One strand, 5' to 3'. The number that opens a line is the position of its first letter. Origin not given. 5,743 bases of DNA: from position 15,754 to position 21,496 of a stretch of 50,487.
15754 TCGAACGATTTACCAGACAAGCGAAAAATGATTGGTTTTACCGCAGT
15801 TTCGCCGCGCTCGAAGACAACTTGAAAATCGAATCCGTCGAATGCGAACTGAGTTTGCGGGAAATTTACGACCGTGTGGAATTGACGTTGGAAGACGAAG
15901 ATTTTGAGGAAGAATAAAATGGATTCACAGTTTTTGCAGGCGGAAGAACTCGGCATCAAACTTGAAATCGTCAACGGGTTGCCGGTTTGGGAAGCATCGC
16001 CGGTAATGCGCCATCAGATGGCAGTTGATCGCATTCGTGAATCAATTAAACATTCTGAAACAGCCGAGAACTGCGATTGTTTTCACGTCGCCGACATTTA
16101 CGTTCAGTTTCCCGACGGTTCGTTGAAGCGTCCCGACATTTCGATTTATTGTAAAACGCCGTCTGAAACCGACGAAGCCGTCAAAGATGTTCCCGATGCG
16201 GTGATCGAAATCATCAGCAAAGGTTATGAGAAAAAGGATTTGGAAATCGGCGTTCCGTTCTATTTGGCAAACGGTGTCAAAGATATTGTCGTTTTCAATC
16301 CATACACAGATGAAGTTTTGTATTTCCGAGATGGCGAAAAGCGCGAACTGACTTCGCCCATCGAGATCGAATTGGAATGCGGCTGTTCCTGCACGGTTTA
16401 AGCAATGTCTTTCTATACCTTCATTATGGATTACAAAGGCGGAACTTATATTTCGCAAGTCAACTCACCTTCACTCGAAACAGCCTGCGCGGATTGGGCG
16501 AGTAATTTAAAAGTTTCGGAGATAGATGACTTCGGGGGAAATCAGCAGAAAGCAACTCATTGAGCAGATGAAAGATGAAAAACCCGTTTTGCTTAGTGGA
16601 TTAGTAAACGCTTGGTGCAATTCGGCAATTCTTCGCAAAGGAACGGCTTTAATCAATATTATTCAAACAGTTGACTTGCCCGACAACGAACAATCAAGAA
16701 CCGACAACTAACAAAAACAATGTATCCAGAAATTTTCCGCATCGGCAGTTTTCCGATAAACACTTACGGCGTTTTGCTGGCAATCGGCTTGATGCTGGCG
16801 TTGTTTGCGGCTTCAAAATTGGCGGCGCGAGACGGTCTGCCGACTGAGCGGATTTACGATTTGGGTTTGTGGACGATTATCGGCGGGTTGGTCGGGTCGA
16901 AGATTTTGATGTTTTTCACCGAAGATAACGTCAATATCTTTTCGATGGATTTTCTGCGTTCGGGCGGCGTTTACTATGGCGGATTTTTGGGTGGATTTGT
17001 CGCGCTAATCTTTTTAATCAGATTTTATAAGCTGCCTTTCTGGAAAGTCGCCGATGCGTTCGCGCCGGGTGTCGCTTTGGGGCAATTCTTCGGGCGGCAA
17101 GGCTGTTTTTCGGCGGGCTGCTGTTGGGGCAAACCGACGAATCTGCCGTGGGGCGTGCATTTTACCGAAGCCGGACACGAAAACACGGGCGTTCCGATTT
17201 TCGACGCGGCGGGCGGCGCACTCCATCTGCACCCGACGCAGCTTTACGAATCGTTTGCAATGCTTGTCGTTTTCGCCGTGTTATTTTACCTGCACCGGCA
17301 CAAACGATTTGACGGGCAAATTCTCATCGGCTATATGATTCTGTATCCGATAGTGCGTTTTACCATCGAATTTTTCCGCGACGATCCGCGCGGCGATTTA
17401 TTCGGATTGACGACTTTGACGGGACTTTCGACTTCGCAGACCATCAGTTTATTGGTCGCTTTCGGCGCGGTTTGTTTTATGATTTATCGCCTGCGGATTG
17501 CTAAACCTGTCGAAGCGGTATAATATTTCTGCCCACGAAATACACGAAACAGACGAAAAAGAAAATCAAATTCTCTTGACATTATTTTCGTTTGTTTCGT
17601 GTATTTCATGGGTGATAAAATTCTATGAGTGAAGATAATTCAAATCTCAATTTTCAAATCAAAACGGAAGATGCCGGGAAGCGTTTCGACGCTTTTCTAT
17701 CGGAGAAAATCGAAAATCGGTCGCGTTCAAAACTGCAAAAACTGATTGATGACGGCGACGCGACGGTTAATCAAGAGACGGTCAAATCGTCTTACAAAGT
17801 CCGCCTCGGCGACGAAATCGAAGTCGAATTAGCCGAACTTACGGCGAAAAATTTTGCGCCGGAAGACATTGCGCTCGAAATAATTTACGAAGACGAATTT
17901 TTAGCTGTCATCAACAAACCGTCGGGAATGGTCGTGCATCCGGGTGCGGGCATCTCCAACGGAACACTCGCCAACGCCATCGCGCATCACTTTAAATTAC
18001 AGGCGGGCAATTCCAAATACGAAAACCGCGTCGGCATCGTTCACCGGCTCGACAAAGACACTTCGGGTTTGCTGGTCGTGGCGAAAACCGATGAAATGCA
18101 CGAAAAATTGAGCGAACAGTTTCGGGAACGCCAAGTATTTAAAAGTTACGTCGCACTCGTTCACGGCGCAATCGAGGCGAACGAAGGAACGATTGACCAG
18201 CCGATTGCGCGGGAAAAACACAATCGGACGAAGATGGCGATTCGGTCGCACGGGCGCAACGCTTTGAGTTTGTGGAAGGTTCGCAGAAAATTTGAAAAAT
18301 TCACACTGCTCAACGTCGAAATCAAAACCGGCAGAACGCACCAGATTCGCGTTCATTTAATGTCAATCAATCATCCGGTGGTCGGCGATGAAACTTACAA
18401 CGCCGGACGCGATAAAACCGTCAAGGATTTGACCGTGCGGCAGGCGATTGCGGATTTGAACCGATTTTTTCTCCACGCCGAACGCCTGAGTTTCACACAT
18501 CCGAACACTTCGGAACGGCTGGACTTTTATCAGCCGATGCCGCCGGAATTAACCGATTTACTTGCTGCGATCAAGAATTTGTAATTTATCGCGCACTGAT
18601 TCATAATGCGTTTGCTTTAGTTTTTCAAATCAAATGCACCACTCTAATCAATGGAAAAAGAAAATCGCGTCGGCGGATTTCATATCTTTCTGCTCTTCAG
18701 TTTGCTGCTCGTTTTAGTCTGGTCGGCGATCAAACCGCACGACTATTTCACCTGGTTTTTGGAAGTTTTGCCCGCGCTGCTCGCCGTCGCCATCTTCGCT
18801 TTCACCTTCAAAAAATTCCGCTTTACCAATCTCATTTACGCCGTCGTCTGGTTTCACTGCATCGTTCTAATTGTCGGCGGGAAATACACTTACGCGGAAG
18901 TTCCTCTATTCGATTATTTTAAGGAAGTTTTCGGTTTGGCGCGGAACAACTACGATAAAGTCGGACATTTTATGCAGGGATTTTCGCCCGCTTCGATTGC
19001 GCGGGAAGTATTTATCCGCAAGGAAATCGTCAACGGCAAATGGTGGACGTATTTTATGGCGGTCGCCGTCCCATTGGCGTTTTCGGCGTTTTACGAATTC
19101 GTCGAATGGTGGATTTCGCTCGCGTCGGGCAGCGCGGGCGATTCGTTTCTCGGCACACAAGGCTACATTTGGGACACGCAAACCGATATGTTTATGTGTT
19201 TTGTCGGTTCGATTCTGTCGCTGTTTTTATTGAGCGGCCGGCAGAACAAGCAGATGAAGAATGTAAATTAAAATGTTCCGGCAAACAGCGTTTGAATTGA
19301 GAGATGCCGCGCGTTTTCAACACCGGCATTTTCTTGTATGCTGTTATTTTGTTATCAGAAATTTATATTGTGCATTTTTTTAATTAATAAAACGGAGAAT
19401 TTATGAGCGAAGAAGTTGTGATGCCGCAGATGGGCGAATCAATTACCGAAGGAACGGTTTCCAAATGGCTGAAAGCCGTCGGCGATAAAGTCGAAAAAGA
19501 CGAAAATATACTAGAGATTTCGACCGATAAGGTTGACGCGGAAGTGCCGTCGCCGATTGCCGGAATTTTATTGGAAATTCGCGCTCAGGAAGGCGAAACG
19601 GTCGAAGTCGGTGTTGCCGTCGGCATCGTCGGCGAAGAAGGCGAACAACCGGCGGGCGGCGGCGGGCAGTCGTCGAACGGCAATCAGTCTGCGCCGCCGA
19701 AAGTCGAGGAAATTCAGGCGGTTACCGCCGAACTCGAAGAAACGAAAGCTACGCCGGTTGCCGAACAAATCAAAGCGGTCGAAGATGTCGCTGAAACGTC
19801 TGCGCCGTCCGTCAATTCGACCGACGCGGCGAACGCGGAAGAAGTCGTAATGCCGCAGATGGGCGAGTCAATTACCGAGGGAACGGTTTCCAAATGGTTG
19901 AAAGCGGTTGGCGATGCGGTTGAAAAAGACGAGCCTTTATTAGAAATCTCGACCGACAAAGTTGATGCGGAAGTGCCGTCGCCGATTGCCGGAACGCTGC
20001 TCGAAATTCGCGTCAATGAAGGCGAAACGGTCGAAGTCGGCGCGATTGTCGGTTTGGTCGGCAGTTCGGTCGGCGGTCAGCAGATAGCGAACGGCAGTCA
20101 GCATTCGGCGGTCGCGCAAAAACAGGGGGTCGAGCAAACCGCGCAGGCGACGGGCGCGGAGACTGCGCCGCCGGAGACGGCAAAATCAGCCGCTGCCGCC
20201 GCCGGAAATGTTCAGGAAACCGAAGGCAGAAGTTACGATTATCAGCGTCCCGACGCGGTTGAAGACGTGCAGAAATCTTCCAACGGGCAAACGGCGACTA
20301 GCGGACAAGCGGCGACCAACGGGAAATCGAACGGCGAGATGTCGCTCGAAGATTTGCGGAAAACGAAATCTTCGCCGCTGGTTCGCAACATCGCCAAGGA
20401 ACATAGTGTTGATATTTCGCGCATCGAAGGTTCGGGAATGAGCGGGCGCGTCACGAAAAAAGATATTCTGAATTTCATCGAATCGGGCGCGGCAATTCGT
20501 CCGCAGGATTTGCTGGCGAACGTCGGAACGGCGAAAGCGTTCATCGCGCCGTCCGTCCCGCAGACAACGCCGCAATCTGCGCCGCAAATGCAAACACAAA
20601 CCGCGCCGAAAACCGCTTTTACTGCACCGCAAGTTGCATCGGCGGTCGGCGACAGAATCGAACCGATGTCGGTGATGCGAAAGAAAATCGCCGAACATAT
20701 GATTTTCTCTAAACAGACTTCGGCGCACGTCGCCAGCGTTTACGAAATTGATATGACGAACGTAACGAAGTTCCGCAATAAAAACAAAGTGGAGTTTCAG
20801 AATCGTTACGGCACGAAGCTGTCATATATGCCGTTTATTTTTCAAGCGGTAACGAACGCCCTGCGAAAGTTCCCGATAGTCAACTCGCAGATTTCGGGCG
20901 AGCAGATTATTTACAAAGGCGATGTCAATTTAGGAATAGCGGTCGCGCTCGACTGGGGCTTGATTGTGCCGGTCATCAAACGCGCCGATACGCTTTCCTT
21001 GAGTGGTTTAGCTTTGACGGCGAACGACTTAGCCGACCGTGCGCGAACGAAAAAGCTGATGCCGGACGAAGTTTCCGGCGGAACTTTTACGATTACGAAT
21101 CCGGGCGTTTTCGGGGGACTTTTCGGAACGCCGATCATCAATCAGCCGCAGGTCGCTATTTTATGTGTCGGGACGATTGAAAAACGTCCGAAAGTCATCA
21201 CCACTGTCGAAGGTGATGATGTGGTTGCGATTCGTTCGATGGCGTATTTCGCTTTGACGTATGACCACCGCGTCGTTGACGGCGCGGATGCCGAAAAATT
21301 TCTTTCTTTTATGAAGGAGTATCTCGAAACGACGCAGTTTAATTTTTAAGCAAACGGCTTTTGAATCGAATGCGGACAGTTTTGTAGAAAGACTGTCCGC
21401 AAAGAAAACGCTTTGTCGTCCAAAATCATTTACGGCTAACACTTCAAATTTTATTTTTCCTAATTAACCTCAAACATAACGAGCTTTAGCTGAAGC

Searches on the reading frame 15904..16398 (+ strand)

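Call 28: search_protein_families(library=pfam, proteins=[window:15904-16398:+], max_evalue=0.00001)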
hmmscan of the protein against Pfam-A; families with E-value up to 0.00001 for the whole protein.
window:15904-16398:+ (165 aa): 1 family
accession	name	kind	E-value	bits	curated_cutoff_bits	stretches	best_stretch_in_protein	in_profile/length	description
PF05685.18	Uma2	-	1.8e-17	63.8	27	1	9-146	3-144/172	Putative restriction endonuclease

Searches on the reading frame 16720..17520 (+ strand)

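Call 28: search_protein_families(library=pfam, proteins=[window:16720-17520:+], max_evalue=0.00001)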
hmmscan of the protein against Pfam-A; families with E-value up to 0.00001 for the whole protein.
window:16720-17520:+ (267 aa): 1 family
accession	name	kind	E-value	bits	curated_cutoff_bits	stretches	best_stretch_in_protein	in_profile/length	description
PF01790.23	LGT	-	3.6e-60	203.7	24.9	1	3-256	1-240/240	Prolipoprotein diacylglyceryl transferase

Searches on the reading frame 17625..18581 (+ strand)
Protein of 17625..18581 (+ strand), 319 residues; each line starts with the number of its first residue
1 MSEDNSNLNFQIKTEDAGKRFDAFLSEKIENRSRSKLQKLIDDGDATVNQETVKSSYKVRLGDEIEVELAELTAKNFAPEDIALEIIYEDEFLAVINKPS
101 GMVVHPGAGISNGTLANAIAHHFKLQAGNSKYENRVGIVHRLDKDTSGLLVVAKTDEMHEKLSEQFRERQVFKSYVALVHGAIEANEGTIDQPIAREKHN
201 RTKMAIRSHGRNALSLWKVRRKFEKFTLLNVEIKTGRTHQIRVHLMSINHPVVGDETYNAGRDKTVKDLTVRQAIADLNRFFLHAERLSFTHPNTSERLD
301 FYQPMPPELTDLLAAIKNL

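Call 28: search_protein_families(library=pfam, proteins=[window:17625-18581:+], max_evalue=0.00001)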
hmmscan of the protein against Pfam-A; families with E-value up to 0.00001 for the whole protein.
window:17625-18581:+ (319 aa): 2 families
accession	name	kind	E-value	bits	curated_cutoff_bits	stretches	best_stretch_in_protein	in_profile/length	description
PF00849.27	PseudoU_synth_2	-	8.8e-40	136.8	26.8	1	94-245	3-150/152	RNA pseudouridylate synthase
PF01479.30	S4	-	3.8e-07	30.2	22.8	1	20-65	2-48/48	S4 domain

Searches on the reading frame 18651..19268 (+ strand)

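Call 28: search_protein_families(library=pfam, proteins=[window:18651-19268:+], max_evalue=0.00001)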
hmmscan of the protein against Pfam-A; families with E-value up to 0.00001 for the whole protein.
window:18651-19268:+ (206 aa): 1 family
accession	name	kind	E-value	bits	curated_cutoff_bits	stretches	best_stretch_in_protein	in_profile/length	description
PF09997.14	DUF2238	-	3.8e-54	182.8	26.4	1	43-182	1-139/140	Predicted membrane protein (DUF2238)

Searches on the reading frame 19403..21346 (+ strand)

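Call 28: search_protein_families(library=pfam, proteins=[window:19403-21346:+], max_evalue=0.00001)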
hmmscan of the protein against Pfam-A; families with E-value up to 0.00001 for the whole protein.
window:19403-21346:+ (648 aa): 3 families
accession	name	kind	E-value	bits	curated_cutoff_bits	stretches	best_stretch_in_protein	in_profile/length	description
PF00198.28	2-oxoacid_dh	-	2.1e-78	263.4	23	1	418-644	5-227/232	2-oxoacid dehydrogenases acyltransferase (catalytic domain)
PF00364.28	Biotin_lipoyl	-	8.2e-40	134.9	22.1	2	147-216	2-70/73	Biotin-requiring enzyme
PF02817.22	E3_binding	-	2e-12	47.6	23.7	1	322-356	2-36/36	e3 binding domain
